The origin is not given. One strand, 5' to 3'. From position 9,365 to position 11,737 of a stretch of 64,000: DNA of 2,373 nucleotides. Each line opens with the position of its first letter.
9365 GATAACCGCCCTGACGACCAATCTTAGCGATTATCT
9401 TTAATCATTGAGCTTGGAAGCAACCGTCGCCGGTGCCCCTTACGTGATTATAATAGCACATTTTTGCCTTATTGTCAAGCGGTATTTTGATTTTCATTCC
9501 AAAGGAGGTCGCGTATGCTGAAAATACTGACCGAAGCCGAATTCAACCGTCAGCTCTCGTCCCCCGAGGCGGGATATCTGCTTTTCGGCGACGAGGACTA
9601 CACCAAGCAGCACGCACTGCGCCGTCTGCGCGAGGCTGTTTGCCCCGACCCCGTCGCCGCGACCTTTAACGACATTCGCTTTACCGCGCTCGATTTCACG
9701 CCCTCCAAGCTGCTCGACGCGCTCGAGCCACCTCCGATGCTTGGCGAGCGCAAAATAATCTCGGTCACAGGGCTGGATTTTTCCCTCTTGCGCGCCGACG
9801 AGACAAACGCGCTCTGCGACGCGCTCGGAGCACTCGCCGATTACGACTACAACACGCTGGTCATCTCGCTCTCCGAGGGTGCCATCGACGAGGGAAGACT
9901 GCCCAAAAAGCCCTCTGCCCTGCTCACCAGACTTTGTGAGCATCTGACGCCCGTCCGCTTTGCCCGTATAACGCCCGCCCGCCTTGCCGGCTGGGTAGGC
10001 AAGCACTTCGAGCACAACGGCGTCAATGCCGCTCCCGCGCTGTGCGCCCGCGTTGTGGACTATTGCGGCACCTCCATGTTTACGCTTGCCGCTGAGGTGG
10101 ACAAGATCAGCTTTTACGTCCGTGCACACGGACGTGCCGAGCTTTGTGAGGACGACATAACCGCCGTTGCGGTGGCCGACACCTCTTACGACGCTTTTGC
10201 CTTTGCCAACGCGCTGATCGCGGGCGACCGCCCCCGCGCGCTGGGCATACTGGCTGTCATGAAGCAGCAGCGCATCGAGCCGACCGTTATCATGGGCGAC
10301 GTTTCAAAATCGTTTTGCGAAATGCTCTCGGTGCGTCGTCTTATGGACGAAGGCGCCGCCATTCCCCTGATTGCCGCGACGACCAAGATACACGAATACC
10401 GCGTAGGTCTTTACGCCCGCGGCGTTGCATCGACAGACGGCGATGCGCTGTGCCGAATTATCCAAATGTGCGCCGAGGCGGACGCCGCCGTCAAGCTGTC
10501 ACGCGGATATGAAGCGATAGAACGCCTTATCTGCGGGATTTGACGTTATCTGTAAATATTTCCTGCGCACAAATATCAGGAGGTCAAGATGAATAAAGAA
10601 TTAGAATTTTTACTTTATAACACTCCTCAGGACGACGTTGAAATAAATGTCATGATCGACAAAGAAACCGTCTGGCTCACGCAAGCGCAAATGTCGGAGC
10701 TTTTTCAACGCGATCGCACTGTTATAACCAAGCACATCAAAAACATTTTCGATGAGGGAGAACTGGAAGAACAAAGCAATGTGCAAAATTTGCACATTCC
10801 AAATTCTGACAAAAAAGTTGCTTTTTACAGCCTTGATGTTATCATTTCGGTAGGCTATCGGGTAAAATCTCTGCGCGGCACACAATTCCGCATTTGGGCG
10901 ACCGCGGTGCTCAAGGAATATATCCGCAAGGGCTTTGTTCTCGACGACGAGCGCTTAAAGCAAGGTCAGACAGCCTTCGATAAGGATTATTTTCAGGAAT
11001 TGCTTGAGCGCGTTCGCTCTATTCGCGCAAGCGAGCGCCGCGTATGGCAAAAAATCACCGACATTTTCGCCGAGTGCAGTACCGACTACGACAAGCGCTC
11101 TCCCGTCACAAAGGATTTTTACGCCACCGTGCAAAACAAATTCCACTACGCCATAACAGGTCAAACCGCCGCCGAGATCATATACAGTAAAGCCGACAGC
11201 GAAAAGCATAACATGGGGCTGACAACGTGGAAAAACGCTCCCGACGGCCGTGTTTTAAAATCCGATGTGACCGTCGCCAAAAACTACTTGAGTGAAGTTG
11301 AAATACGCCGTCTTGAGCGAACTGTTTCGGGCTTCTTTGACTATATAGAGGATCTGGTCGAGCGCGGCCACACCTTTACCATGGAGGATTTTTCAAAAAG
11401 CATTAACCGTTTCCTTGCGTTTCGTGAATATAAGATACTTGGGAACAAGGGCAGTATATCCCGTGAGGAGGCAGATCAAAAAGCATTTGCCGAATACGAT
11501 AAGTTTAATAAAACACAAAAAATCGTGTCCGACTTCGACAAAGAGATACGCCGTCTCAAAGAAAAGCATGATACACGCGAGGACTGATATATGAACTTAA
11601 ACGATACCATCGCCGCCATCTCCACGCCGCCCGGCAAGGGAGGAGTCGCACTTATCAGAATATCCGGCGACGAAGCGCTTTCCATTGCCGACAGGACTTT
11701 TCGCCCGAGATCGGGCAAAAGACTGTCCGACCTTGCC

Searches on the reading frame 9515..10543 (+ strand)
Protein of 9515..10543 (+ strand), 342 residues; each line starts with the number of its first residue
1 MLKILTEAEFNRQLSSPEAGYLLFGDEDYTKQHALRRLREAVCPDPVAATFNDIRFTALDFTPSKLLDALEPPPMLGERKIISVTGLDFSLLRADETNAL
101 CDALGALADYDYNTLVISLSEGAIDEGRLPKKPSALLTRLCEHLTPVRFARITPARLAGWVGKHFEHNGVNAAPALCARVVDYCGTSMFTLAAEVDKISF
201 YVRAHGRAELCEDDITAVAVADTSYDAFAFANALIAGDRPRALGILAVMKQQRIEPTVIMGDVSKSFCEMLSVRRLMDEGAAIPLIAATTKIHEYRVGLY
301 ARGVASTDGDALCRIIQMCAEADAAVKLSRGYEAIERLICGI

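Call 8: search_protein_families(library=pfam, proteins=[window:9515-10543:+], max_evalue=10)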
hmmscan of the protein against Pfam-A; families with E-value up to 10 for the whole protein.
window:9515-10543:+ (342 aa): 3 families
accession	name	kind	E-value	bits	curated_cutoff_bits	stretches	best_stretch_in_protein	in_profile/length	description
PF21694.2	DNA_pol3_delta_C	-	8.9e-14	52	27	1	226-331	3-108/121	DNA polymerase III delta subunit, C-terminal domain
PF13812.12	PPR_3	-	0.0083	16.6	25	1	235-259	27-51/63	Pentatricopeptide repeat domain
PF14840.11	DNA_pol3_delt_C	-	0.03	15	27.3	1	228-327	2-100/125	Processivity clamp loader gamma complex DNA pol III C-term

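Call 12: find_encoding_contigs(protein=window:9515-10540:+, flank=3000, max_places=10)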
Protein window:9515-10540:+ (342 aa): 8 contigs read that carry it; 6 places shown.
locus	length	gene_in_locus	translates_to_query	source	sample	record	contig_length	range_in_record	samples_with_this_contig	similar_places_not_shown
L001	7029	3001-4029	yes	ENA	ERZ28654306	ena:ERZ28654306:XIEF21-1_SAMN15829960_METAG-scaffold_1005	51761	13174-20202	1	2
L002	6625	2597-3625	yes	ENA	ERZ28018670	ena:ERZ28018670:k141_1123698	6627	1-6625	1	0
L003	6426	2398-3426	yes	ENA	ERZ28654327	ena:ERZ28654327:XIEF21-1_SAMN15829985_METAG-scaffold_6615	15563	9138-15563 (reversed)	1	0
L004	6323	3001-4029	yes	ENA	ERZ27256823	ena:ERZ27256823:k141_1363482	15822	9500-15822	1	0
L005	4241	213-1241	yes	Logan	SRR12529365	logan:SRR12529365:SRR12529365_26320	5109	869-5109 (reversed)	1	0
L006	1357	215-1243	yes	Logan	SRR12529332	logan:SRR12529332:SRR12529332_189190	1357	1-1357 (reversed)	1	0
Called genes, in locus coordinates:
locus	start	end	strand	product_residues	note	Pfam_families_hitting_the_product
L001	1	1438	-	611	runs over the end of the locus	PF02096:60KD_IMP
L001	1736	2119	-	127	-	PF00825:Ribonuclease_P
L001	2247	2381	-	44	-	PF00468:Ribosomal_L34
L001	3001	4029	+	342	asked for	PF21694:DNA_pol3_delta_C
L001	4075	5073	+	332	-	PF13310:Virulence_RhuM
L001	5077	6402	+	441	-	-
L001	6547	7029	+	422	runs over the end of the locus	PF13240:Zn_Ribbon_1, PF13248:Zn_ribbon_3 (weak), PF13367:PrsW-protease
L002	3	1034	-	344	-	?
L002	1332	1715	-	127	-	PF00825:Ribonuclease_P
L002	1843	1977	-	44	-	PF00468:Ribosomal_L34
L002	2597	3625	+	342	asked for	PF21694:DNA_pol3_delta_C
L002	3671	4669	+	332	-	PF13310:Virulence_RhuM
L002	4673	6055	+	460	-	PF10396:TrmE_N, PF12631:MnmE_helical, PF01926:MMR_HSR1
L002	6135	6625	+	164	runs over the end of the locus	?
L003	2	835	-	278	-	?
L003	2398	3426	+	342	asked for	PF21694:DNA_pol3_delta_C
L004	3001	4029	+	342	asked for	PF21694:DNA_pol3_delta_C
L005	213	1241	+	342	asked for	PF21694:DNA_pol3_delta_C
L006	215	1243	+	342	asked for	PF21694:DNA_pol3_delta_C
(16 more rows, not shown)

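Call 16: find_homologous_proteins(query=window:9515-10540:+, max_evalue=1e-20)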
Query window:9515-10540:+ (342 aa): 718 proteins with E <= 1e-20 among 8000 candidates; the best 120 are listed.
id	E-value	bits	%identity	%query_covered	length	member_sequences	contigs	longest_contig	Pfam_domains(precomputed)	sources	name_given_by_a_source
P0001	1.1e-223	759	100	100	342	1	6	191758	PF21694.3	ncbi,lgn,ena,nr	ncbi:MAG: DNA polymerase III subunit delta [Clostridia bacterium]|nr:DNA polymerase III subunit delt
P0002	1.3e-164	565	73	100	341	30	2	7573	PF21694.3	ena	-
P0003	7.6e-161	553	73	100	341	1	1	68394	PF21694.3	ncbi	-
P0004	9.3e-158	543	73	100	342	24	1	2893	PF21694.3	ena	-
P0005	9.0e-152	523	70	100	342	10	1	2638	PF21694.3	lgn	-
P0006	4.1e-151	521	68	100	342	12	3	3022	PF21694.3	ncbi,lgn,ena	-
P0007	3.2e-150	518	68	100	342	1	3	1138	PF21694.3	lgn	-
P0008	1.2e-149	516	69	100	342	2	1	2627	PF21694.3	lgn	-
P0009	1.2e-149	516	68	100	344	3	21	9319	PF21694.3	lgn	-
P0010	1.2e-148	513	68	100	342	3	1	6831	PF21694.3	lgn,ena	-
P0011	1.7e-148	512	68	100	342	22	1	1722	PF21694.3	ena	-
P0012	1.0e-146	506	66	100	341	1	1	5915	PF21694.3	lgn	-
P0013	4.3e-141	488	63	100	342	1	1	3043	PF21694.3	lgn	-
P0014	1.8e-140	486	64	100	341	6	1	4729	PF21694.3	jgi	-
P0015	1.7e-134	466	61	100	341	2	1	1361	PF21694.3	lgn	-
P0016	2.6e-134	466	62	100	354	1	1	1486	PF21694.3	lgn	-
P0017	2.1e-133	463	62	100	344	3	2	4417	PF21694.3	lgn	-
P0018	2.9e-130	452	64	93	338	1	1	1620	PF21694.3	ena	-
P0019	3.2e-127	442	60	100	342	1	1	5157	PF21694.3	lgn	-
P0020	4.1e-126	439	58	100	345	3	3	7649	PF21694.3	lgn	-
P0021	3.4e-123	429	56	100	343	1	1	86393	PF21694.3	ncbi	-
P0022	3.8e-116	406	52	100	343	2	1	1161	PF06144.20,PF21694.3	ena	-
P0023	6.1e-116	405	55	100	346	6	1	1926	PF21694.3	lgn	-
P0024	6.5e-114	399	54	100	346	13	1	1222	PF06144.20,PF21694.3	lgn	-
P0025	1.2e-113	398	53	100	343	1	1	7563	PF21694.3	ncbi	-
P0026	3.6e-113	396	52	100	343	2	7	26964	PF21694.3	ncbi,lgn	ncbi:MAG: DNA polymerase III subunit delta [Eubacteriales bacterium]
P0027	5.8e-113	396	53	100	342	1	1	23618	PF06144.20,PF21694.3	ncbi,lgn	-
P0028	1.4e-112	394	53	99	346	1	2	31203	PF21694.3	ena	-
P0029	1.8e-112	394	53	100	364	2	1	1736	PF21694.3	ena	-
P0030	8.8e-112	392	50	100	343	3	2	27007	PF06144.20,PF21694.3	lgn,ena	-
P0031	9.3e-112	392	52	100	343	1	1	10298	PF06144.20,PF21694.3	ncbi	-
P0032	1.1e-110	388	51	100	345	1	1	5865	PF21694.3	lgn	-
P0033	4.8e-110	386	52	100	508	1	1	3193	PF06144.20,PF21694.3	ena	-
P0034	6.1e-110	386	50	100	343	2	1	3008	PF21694.3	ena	-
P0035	6.5e-110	386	52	100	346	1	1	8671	PF21694.3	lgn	-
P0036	9.4e-110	385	52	100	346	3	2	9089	PF21694.3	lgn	-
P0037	1.5e-109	384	51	100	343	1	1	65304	PF06144.20,PF21694.3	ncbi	-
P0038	1.9e-109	384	51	100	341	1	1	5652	PF21694.3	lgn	-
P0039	2.3e-109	384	51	99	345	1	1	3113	PF21694.3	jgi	-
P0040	2.4e-109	384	50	100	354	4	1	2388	PF06144.20,PF21694.3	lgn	-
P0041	2.6e-109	384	51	100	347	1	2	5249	PF21694.3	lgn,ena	-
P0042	5.9e-109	382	50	100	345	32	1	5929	PF21694.3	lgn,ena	-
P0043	7.6e-109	382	49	99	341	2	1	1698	PF06144.20,PF21694.3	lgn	-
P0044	7.9e-109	382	52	100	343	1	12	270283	PF06144.20,PF21694.3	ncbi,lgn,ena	-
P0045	9.1e-109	382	53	99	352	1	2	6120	PF06144.20,PF21694.3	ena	-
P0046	1.8e-108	381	49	100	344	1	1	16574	PF06144.20,PF21694.3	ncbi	-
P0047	2.1e-108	381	51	100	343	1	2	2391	PF06144.20,PF21694.3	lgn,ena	-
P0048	2.2e-108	381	51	100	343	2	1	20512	PF21694.3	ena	-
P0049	2.9e-108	380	49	100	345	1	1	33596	PF21694.3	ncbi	-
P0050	2.9e-108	380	50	100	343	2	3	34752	PF21694.3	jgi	-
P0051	3.1e-108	380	52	100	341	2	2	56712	PF06144.20,PF21694.3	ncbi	-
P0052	3.7e-108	380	51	100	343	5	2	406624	PF21694.3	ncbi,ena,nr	ncbi:MAG: DNA polymerase III subunit delta [Clostridiales bacterium]|nr:DNA polymerase III subunit d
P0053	3.8e-108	380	51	100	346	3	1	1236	PF21694.3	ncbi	-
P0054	4.6e-108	379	52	99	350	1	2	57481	PF21694.3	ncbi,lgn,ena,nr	ncbi:MAG: DNA polymerase III subunit delta [Clostridia bacterium]|nr:DNA polymerase III subunit delt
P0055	4.6e-108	379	50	100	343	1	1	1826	PF21694.3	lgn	-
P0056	5.5e-108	379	52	99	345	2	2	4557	PF21694.3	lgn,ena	-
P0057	7.4e-108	379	51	100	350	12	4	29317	PF21694.3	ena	-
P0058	1.2e-107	378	52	100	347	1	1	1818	PF21694.3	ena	-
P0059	2.2e-107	377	51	99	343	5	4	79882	PF21694.3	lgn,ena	-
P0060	2.3e-107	377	50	100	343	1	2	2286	PF06144.20,PF21694.3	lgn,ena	-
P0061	2.8e-107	377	50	100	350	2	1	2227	PF21694.3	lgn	-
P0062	2.9e-107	377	53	99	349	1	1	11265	PF21694.3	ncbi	-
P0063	4.6e-107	376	49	100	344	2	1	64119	PF21694.3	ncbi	-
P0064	6.2e-107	376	51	100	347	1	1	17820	PF21694.3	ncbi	-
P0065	7.7e-107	375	50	100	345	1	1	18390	PF21694.3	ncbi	-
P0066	9.6e-107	375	48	100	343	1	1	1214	PF06144.20,PF21694.3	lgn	-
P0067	1.1e-106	375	48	100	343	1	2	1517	PF21694.3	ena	-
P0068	1.5e-106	374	50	100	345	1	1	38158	PF21694.3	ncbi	-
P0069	1.9e-106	374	49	100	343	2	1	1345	PF21694.3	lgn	-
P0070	2.3e-106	374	50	100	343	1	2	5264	PF21694.3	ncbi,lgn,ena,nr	ncbi:MAG: DNA polymerase III subunit delta [Clostridia bacterium]|nr:DNA polymerase III subunit delt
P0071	2.5e-106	374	48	100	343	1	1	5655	PF21694.3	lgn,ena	-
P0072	2.6e-106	374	50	100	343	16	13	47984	PF21694.3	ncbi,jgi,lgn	jgi:DNA polymerase-3 subunit delta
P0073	2.7e-106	374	51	99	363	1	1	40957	PF21694.3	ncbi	-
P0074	2.8e-106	374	48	100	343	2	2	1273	PF21694.3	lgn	-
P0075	2.9e-106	374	50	100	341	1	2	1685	PF21694.3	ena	-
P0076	3.0e-106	373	49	100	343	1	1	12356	PF21694.3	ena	-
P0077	4.5e-106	373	50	100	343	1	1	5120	PF21694.3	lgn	-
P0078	4.6e-106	373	50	100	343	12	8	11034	PF21694.3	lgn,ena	-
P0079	4.9e-106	373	48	100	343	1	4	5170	PF21694.3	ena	-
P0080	5.5e-106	373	51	99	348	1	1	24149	PF21694.3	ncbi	-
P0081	6.0e-106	372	52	99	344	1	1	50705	PF21694.3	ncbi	-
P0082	6.1e-106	372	48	100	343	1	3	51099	PF21694.3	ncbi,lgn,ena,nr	ncbi:MAG: DNA polymerase III subunit delta [Clostridia bacterium]|nr:DNA polymerase III subunit delt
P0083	8.6e-106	372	49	100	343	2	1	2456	PF06144.20,PF21694.3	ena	-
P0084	9.9e-106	372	49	100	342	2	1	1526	PF06144.20,PF21694.3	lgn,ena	-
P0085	1.1e-105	372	49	99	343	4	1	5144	PF06144.20,PF21694.3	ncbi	-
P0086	1.2e-105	371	50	100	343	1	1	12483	PF21694.3,PF14840.12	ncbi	-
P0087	2.0e-105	371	48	99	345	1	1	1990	PF21694.3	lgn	-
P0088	2.1e-105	371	52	99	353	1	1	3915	PF06144.20,PF21694.3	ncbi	-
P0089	2.4e-105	370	48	100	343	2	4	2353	PF21694.3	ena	-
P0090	4.1e-105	370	47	100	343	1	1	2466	PF21694.3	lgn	-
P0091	4.3e-105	370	51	100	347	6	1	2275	PF21694.3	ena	-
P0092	5.5e-105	369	48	100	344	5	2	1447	PF21694.3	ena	-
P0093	7.1e-105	369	49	100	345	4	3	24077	PF06144.20,PF21694.3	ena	-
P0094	1.3e-104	368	49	100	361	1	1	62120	PF21694.3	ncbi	-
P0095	1.9e-104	368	47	100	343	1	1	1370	PF21694.3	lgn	-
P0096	2.0e-104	368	49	100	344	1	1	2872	PF21694.3,PF14840.12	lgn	-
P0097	2.0e-104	368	51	100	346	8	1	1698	PF21694.3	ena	-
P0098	2.2e-104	367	49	100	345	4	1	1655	PF06144.20,PF21694.3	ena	-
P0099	2.8e-104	367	49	100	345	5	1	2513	PF21694.3,PF14840.12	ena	-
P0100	3.2e-104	367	49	100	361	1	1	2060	PF06144.20,PF21694.3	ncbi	-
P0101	3.4e-104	367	48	100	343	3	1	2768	PF21694.3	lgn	-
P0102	3.5e-104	367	49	100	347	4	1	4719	PF21694.3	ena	-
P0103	4.0e-104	367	47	100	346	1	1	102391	PF21694.3,PF14840.12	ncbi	-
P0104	4.2e-104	366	49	99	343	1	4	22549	PF21694.3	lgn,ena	-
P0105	6.8e-104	366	48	100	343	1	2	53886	PF21694.3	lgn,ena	-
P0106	7.1e-104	366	49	100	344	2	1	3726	PF21694.3,PF14840.12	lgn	-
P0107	8.3e-104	365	49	99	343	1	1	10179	PF21694.3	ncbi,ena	-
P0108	8.4e-104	365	51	99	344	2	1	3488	PF21694.3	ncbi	-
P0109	9.5e-104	365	51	100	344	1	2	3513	PF21694.3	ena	-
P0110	9.9e-104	365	50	100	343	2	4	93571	PF21694.3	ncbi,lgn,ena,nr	ncbi:MAG: DNA polymerase III subunit delta [Clostridia bacterium]|nr:DNA polymerase III subunit delt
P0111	1.2e-103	365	49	100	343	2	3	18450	PF21694.3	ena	-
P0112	1.2e-103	365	49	100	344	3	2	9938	PF06144.20,PF21694.3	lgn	-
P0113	1.3e-103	365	49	100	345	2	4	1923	PF06144.20,PF21694.3,PF14840.12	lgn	-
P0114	1.4e-103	365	47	100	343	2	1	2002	PF21694.3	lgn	-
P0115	1.5e-103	365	47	100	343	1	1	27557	PF21694.3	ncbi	-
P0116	2.1e-103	364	48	100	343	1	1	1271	PF06144.20,PF21694.3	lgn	-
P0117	2.7e-103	364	48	100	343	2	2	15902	PF21694.3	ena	-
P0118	3.2e-103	364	48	99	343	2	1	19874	PF06144.20,PF21694.3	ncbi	-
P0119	3.6e-103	363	49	100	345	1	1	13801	PF06144.20,PF21694.3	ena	-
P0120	3.8e-103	363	50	99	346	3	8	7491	PF21694.3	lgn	-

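Call 18: find_encoding_contigs(protein=P0003, flank=2500, max_places=3)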
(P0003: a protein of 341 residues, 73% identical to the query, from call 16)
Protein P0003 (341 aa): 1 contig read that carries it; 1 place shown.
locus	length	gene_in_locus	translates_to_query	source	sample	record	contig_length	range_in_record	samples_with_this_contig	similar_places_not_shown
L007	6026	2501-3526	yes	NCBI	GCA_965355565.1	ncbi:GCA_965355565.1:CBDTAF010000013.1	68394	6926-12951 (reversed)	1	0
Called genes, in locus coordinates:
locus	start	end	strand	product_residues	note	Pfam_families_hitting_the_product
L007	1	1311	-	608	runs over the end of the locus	PF02096:60KD_IMP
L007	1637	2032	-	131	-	PF00825:Ribonuclease_P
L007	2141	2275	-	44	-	PF00468:Ribosomal_L34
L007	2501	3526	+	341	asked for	PF21694:DNA_pol3_delta_C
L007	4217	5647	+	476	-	PF10396:TrmE_N, PF12631:MnmE_helical, PF01926:MMR_HSR1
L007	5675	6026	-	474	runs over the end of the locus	PF03951:Gln-synt_N, PF00120:Gln-synt_C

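Call 19: find_encoding_contigs(protein=P0002, flank=2500, max_places=3)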
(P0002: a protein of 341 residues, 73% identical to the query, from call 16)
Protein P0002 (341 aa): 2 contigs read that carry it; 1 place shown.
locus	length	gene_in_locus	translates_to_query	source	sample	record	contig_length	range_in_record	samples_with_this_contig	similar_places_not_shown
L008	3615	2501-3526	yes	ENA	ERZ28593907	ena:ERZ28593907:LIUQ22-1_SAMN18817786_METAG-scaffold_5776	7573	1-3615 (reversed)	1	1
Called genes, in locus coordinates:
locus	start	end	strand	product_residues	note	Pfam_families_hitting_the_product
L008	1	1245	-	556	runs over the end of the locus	PF02096:60KD_IMP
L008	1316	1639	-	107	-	PF01809:YidD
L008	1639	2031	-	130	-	PF00825:Ribonuclease_P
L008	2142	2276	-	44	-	PF00468:Ribosomal_L34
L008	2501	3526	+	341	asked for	PF21694:DNA_pol3_delta_C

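Call 20: find_encoding_contigs(protein=P0009, flank=2500, max_places=3)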
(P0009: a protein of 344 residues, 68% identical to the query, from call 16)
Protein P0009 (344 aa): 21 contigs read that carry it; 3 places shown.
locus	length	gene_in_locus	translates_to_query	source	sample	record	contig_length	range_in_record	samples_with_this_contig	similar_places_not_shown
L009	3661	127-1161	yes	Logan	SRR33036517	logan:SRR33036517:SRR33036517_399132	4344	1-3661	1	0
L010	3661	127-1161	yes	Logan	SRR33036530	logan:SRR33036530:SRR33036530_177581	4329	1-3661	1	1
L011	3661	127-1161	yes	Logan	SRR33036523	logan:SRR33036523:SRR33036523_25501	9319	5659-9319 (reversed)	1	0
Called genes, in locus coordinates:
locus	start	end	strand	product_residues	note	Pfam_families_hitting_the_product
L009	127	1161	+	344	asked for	PF21694:DNA_pol3_delta_C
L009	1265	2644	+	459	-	PF10396:TrmE_N, PF12631:MnmE_helical, PF01926:MMR_HSR1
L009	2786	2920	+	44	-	PF00468:Ribosomal_L34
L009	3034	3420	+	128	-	PF00825:Ribonuclease_P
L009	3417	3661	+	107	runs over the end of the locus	PF01809:YidD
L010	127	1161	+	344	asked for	PF21694:DNA_pol3_delta_C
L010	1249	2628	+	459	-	PF10396:TrmE_N, PF12631:MnmE_helical, PF01926:MMR_HSR1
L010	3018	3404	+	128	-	PF00825:Ribonuclease_P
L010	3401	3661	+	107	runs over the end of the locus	PF01809:YidD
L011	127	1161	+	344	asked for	PF21694:DNA_pol3_delta_C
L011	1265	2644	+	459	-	PF10396:TrmE_N, PF12631:MnmE_helical, PF01926:MMR_HSR1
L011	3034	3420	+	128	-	PF00825:Ribonuclease_P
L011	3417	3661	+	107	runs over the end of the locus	PF01809:YidD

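Call 21: find_encoding_contigs(protein=P0021, flank=2500, max_places=3)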
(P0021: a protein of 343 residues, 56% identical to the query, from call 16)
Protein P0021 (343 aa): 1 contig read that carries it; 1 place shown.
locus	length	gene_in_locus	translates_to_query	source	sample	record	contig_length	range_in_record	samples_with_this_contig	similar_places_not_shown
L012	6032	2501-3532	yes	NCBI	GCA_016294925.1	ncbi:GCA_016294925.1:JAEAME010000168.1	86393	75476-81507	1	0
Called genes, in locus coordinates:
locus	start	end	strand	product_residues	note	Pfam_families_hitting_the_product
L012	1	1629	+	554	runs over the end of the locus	PF02096:60KD_IMP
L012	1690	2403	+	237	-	PF14804:Jag_N, PF13083:KH_KhpA-B, PF01424:R3H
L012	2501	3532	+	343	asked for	PF21694:DNA_pol3_delta_C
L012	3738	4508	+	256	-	PF00149:Metallophos (weak), PF13277:YmdB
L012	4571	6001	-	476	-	PF03616:Glt_symporter (weak)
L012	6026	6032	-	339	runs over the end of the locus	PF01553:Acyltransferase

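Call 78: find_encoding_contigs(protein=P0010, flank=1500, max_places=2)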
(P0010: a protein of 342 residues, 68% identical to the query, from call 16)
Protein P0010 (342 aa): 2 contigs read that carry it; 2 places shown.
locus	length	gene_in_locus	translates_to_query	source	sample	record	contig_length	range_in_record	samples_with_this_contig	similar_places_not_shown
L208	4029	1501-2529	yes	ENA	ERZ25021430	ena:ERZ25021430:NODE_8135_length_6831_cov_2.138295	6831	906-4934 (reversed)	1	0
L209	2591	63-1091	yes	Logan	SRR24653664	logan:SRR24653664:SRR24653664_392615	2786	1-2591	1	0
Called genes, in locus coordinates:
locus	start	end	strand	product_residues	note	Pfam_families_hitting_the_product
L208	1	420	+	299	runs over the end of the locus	PF03547:Mem_trans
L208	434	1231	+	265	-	PF16227:DUF4886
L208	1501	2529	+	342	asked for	PF21694:DNA_pol3_delta_C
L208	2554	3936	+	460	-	PF10396:TrmE_N, PF12631:MnmE_helical, PF00350:Dynamin_N (faint), PF01926:MMR_HSR1, PF02421:FeoB_N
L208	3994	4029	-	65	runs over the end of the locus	-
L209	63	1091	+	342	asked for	PF21694:DNA_pol3_delta_C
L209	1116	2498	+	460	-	PF10396:TrmE_N, PF12631:MnmE_helical, PF00350:Dynamin_N (faint), PF01926:MMR_HSR1, PF02421:FeoB_N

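Call 79: find_encoding_contigs(protein=P0012, flank=1500, max_places=2)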
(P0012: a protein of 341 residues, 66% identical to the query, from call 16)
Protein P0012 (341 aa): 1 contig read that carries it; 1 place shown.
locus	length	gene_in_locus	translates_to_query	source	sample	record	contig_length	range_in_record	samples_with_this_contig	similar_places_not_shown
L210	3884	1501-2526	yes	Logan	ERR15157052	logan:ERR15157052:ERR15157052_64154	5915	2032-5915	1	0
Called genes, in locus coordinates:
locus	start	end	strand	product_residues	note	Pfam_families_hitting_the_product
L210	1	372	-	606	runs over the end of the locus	PF02096:60KD_IMP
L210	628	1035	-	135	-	PF00825:Ribonuclease_P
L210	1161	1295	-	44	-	PF00468:Ribosomal_L34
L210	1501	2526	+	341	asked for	PF21694:DNA_pol3_delta_C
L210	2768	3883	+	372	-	?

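Call 80: find_encoding_contigs(protein=P0020, flank=1500, max_places=2)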
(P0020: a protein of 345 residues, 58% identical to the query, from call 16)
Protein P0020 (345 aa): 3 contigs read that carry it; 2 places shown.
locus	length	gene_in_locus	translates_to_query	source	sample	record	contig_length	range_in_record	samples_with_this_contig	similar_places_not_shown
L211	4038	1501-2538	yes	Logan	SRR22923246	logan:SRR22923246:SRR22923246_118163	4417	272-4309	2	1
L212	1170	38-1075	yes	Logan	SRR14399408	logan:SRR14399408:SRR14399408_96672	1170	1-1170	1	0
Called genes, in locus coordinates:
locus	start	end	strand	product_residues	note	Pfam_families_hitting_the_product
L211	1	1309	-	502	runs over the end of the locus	-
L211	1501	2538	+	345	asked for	PF21694:DNA_pol3_delta_C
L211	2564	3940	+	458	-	PF10396:TrmE_N, PF12631:MnmE_helical, PF01926:MMR_HSR1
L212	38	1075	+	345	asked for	PF21694:DNA_pol3_delta_C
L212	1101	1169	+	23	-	?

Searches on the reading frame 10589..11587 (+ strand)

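Call 8: search_protein_families(library=pfam, proteins=[window:10589-11587:+], max_evalue=10)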
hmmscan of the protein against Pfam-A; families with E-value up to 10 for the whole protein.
window:10589-11587:+ (332 aa): 3 families
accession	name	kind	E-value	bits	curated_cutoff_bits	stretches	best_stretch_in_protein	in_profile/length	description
PF13310.11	Virulence_RhuM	-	7.4e-104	346.9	33.7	1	72-311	16-249/252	Virulence protein RhuM family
PF13342.12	Toprim_Crpt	-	0.028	14.8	32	1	253-277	20-45/60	C-terminal repeat of topoisomerase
PF18809.6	PBECR1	-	0.41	11.6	27.6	1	39-76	39-76/104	phage-Barnase-EndoU-ColicinE5/D-RelE like nuclease1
